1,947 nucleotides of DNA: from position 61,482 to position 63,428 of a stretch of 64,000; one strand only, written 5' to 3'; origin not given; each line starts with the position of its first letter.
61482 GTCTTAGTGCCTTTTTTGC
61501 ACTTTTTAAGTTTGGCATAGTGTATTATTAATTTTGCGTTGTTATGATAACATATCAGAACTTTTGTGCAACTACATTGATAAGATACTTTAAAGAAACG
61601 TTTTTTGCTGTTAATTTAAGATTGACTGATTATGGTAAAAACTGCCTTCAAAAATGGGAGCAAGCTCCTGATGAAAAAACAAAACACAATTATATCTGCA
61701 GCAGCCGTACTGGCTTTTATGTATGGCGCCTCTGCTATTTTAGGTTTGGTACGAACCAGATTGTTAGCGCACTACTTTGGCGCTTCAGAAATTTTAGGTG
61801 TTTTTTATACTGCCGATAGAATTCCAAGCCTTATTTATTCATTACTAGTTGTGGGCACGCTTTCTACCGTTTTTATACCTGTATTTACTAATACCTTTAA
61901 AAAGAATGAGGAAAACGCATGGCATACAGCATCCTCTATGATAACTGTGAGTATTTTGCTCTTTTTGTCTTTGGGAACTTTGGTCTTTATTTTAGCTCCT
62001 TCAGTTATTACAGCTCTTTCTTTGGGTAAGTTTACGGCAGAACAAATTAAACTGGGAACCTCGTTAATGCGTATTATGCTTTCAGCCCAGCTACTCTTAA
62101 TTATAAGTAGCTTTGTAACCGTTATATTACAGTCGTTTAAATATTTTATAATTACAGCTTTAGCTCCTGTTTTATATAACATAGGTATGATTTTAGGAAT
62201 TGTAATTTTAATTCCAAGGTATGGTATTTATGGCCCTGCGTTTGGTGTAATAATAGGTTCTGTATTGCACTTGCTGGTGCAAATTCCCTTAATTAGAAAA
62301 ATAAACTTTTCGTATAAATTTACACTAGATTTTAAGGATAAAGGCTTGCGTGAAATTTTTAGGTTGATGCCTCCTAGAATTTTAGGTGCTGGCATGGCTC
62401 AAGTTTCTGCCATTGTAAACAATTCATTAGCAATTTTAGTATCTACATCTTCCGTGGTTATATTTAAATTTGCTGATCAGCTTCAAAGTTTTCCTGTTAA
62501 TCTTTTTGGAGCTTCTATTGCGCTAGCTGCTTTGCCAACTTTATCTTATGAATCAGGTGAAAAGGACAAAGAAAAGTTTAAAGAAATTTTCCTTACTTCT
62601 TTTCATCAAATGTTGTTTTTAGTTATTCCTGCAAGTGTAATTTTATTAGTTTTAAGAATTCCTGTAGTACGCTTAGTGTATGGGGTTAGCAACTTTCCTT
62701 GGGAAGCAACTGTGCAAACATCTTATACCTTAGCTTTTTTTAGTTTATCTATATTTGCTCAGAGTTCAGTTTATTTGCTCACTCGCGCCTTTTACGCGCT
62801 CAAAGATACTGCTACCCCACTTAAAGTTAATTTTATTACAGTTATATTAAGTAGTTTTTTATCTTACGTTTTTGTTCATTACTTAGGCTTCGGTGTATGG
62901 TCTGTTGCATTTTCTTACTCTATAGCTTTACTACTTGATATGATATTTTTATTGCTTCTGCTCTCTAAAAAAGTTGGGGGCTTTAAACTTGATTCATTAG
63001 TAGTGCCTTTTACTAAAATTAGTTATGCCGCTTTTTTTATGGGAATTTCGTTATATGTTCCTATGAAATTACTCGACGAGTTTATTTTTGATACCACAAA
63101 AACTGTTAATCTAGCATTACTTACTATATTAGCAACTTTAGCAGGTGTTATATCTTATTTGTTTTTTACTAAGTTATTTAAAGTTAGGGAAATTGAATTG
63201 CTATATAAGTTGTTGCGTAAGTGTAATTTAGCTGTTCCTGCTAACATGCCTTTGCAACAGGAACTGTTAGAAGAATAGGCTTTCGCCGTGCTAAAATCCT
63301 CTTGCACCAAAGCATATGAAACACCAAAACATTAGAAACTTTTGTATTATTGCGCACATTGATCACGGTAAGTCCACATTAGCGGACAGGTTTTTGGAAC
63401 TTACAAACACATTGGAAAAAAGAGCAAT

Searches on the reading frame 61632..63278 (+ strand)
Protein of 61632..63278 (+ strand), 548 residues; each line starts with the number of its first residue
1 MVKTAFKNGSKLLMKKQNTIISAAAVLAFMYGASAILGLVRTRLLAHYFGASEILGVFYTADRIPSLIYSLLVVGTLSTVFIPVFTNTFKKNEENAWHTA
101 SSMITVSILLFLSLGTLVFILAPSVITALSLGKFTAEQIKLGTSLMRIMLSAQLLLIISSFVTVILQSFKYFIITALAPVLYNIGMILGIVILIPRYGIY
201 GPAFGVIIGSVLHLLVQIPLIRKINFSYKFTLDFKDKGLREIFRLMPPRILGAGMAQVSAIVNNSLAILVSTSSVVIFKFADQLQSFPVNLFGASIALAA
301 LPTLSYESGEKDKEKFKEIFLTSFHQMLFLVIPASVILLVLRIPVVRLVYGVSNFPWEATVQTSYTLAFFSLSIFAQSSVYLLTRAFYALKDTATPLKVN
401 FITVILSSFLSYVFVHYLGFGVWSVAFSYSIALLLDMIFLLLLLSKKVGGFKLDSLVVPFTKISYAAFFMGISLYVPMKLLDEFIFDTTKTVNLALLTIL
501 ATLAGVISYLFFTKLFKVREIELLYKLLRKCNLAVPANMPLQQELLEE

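Call 99: search_protein_families(library=pfam, proteins=[window:61632-63278:+], max_evalue=0.00001)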
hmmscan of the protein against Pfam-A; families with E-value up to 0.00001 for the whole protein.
window:61632-63278:+ (548 aa): 3 families
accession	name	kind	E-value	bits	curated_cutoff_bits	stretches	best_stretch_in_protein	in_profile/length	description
PF03023.19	MurJ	-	2.2e-82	277.5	27.4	1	45-477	1-432/451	Lipid II flippase MurJ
PF13440.11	Polysacc_synt_3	-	2e-10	40.8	23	1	169-352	109-286/293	Polysaccharide biosynthesis protein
PF01554.23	MatE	-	9.3e-07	29.1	24.9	1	259-413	12-161/161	MatE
